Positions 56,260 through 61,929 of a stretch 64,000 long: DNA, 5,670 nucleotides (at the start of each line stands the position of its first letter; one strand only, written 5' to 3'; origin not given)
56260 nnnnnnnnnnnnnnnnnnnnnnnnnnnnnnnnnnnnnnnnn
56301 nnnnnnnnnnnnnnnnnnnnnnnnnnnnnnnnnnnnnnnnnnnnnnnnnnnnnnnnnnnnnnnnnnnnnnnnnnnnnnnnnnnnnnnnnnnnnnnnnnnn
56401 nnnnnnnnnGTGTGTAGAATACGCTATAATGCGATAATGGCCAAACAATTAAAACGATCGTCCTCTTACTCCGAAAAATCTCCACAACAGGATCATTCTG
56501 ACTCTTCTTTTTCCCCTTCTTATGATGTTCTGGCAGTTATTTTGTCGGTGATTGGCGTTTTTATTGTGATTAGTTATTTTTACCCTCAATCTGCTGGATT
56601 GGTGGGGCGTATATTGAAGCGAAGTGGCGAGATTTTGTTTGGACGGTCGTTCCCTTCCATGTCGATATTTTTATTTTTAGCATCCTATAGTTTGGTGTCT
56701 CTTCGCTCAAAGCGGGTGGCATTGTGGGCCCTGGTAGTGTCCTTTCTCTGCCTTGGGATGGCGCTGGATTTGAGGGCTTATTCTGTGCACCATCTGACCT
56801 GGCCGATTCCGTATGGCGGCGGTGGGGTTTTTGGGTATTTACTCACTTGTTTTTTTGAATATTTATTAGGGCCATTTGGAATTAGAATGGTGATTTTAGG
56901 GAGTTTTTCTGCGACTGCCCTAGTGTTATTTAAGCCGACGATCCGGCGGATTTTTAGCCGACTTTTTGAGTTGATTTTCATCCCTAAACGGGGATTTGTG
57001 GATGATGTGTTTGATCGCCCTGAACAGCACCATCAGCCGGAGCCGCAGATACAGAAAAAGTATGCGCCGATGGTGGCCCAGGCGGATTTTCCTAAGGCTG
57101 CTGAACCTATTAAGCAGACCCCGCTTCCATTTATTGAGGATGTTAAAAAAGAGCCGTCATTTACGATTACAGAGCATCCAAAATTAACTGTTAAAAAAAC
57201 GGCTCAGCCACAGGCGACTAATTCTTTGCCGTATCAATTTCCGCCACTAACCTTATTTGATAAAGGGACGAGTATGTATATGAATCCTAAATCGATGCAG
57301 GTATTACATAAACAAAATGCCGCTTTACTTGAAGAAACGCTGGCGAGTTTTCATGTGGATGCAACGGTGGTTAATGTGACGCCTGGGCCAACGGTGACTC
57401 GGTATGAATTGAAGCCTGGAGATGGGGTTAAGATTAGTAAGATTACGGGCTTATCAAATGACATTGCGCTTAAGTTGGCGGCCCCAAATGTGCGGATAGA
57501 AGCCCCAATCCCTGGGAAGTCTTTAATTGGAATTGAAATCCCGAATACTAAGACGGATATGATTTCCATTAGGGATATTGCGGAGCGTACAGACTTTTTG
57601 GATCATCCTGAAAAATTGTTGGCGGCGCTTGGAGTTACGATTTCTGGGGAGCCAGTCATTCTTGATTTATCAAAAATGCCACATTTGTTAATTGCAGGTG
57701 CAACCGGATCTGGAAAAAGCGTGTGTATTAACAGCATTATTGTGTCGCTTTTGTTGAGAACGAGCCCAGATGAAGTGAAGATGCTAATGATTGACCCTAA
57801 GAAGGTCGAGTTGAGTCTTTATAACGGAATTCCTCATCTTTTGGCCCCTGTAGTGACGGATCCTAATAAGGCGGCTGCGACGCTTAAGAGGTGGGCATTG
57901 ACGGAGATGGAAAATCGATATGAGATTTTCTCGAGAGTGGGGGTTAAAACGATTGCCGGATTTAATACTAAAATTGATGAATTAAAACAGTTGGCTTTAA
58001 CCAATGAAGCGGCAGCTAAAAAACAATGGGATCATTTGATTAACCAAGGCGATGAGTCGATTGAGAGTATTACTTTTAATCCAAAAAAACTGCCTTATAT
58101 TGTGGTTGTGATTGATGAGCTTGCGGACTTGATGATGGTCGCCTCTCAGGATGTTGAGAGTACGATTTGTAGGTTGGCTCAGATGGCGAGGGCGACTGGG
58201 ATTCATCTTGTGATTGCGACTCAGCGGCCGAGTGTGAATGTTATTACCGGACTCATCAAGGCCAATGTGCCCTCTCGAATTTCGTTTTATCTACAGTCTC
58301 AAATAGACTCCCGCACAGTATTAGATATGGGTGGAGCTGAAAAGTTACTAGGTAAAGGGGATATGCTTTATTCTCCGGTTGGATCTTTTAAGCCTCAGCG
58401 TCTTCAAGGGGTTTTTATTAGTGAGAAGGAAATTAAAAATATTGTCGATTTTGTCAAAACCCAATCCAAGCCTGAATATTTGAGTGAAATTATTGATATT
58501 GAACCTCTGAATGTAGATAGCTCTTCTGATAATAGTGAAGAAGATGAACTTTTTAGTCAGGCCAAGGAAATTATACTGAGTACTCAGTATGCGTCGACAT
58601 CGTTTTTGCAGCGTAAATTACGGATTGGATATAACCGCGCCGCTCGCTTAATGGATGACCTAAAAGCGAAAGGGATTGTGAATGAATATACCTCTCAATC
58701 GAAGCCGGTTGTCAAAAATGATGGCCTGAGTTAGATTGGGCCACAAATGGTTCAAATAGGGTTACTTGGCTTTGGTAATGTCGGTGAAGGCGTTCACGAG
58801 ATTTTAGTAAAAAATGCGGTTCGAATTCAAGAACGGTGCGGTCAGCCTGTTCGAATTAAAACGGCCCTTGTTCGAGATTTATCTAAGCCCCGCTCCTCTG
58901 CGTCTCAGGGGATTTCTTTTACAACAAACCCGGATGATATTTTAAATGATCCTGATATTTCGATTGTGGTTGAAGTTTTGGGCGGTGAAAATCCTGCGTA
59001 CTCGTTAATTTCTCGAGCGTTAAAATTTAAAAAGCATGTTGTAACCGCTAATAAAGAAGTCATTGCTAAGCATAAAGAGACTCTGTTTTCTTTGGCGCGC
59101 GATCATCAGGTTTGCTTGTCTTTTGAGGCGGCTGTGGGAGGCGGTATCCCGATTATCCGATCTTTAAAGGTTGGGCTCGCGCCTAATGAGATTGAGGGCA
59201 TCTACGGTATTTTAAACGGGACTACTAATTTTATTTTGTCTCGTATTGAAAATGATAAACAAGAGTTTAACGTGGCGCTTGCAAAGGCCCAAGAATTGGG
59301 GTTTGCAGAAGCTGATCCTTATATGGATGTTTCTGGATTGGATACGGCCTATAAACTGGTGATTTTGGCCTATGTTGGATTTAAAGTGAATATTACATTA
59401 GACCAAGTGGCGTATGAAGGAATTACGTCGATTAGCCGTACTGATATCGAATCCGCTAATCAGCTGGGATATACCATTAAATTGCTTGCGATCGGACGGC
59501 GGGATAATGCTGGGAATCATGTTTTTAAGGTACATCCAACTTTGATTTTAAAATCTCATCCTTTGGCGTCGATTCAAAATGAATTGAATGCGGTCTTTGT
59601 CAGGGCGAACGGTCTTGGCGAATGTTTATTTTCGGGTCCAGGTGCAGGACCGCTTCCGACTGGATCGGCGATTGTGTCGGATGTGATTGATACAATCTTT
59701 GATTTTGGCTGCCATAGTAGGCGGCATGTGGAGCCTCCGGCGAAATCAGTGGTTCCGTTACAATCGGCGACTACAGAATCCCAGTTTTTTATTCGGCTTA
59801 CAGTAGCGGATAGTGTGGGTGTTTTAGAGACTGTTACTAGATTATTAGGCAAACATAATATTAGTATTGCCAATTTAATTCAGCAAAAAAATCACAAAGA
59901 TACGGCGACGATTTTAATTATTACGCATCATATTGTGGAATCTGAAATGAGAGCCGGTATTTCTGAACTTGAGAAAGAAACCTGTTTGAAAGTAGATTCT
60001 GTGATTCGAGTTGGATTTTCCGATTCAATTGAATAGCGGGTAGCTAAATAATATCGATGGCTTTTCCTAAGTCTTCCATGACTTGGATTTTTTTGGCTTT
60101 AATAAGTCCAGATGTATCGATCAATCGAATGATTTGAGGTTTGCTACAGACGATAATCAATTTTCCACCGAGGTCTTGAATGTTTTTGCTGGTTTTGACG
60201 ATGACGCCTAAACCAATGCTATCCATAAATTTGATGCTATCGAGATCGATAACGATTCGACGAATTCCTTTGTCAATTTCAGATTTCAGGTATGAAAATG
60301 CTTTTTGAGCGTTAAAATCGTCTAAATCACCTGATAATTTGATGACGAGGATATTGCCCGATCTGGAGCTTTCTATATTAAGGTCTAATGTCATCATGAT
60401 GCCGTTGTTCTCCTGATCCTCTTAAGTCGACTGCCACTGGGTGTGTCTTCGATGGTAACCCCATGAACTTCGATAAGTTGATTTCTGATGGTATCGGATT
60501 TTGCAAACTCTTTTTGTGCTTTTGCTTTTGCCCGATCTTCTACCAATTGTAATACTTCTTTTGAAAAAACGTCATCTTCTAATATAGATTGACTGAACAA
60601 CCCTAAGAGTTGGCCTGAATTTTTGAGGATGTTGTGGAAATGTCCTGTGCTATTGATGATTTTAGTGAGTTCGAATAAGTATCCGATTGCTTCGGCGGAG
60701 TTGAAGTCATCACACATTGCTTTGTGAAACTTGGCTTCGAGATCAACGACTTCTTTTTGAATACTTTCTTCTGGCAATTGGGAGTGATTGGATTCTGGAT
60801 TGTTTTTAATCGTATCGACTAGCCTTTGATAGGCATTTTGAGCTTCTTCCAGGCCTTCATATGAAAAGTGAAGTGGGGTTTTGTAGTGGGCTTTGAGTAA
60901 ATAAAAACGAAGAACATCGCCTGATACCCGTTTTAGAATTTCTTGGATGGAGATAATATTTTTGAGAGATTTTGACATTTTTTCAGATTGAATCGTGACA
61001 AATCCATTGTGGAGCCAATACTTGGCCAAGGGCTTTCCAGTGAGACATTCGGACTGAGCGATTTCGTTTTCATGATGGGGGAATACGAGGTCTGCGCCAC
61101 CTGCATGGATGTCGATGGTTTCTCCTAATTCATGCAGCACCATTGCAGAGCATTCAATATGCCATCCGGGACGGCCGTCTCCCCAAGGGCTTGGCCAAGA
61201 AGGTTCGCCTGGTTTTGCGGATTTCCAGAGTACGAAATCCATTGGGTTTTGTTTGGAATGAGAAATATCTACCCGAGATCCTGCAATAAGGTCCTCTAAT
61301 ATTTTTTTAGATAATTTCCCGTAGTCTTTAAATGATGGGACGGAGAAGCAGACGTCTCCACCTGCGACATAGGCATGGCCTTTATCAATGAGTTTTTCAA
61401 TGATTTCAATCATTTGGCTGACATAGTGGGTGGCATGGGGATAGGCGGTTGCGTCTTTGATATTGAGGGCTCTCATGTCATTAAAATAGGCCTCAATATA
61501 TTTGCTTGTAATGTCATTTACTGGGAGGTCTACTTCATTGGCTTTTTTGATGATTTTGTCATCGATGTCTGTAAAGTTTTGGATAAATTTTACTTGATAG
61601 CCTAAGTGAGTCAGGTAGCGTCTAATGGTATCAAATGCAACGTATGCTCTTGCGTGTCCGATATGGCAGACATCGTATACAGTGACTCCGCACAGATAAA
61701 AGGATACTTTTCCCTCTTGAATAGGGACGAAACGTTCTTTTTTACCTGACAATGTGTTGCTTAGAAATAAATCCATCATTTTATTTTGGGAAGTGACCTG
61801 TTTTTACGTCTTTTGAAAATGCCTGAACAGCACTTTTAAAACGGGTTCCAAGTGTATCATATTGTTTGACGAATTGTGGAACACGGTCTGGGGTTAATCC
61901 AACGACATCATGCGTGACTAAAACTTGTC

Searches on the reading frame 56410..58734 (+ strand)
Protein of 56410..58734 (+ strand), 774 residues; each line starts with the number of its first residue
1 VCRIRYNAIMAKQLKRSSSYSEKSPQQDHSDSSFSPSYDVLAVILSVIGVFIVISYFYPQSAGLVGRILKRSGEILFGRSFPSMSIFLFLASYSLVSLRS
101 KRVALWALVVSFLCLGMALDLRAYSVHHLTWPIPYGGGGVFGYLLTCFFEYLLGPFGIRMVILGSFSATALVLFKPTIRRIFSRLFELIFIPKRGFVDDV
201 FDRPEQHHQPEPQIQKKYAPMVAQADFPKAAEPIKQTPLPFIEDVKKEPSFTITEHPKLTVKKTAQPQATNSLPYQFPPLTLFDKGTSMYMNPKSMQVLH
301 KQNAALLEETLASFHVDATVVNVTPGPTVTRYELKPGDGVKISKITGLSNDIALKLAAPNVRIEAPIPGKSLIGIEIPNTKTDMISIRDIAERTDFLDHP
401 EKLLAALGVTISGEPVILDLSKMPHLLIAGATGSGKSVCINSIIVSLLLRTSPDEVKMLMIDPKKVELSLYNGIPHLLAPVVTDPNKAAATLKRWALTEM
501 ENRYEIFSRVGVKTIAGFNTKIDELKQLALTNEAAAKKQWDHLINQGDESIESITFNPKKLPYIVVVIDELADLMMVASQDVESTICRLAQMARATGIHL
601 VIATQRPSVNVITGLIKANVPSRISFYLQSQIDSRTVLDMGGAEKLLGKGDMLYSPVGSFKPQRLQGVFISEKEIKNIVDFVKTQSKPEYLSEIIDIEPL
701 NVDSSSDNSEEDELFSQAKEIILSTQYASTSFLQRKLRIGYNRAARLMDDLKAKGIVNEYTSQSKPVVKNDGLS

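Call 37: search_protein_families(library=pfam, proteins=[window:56410-58734:+], max_evalue=0.0001)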
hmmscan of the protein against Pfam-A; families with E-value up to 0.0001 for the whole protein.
window:56410-58734:+ (774 aa): 5 families
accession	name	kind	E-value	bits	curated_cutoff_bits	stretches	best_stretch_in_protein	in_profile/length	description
PF01580.24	FtsK_SpoIIIE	-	6.4e-69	232.2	24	1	387-609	2-221/221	FtsK/SpoIIIE family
PF17854.6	FtsK_alpha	-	1e-30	106.3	22.9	1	277-379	1-101/101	FtsK alpha domain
PF09397.16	FtsK_gamma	-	1.1e-22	79.9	30.6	1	710-763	2-55/63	Ftsk gamma domain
PF01935.23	DUF87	-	3.2e-06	27.8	23.2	1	413-464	11-61/220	Helicase HerA, central domain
PF13491.11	FtsK_4TM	-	3.3e-05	24.1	23.1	1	62-184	47-169/171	4TM region of DNA translocase FtsK/SpoIIIE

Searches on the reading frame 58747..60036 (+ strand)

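Call 70: search_protein_families(library=pfam, proteins=[window:58747-60036:+], max_evalue=0.00001)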
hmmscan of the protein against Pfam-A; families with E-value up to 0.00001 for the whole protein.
window:58747-60036:+ (429 aa): 3 families
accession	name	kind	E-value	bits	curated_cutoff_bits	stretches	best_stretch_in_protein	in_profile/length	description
PF00742.24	Homoserine_dh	-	3.2e-58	196.8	22.9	1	135-314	1-173/173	Homoserine dehydrogenase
PF03447.22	NAD_binding_3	-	8.1e-16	59.2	24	1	8-126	1-115/116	Homoserine dehydrogenase, NAD binding domain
PF01842.31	ACT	-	3.5e-07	30.3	27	1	349-410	3-63/66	ACT domain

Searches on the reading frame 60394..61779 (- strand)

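Call 70: search_protein_families(library=pfam, proteins=[window:60394-61779:-], max_evalue=0.00001)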
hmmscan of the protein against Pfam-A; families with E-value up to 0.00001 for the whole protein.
window:60394-61779:- (461 aa): 5 families
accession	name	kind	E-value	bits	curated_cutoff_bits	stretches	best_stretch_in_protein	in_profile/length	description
PF01406.26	tRNA-synt_1e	-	2.3e-136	454.5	27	1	17-314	2-300/301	tRNA synthetases class I (C) catalytic domain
PF09334.17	tRNA-synt_1g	-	2.8e-16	59.7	20.1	1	252-326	312-385/391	tRNA synthetases class I (M)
PF01921.24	tRNA-synt_1f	-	3.2e-11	43.2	27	1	260-331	274-347/360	tRNA synthetases class I (K)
PF09190.17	DALR_2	-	4.5e-11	43.6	22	1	350-395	1-56/57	DALR domain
PF00133.28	tRNA-synt_1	-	1.5e-09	37.6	22.7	1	223-303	330-411/414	tRNA synthetases class I (I, L, M and V)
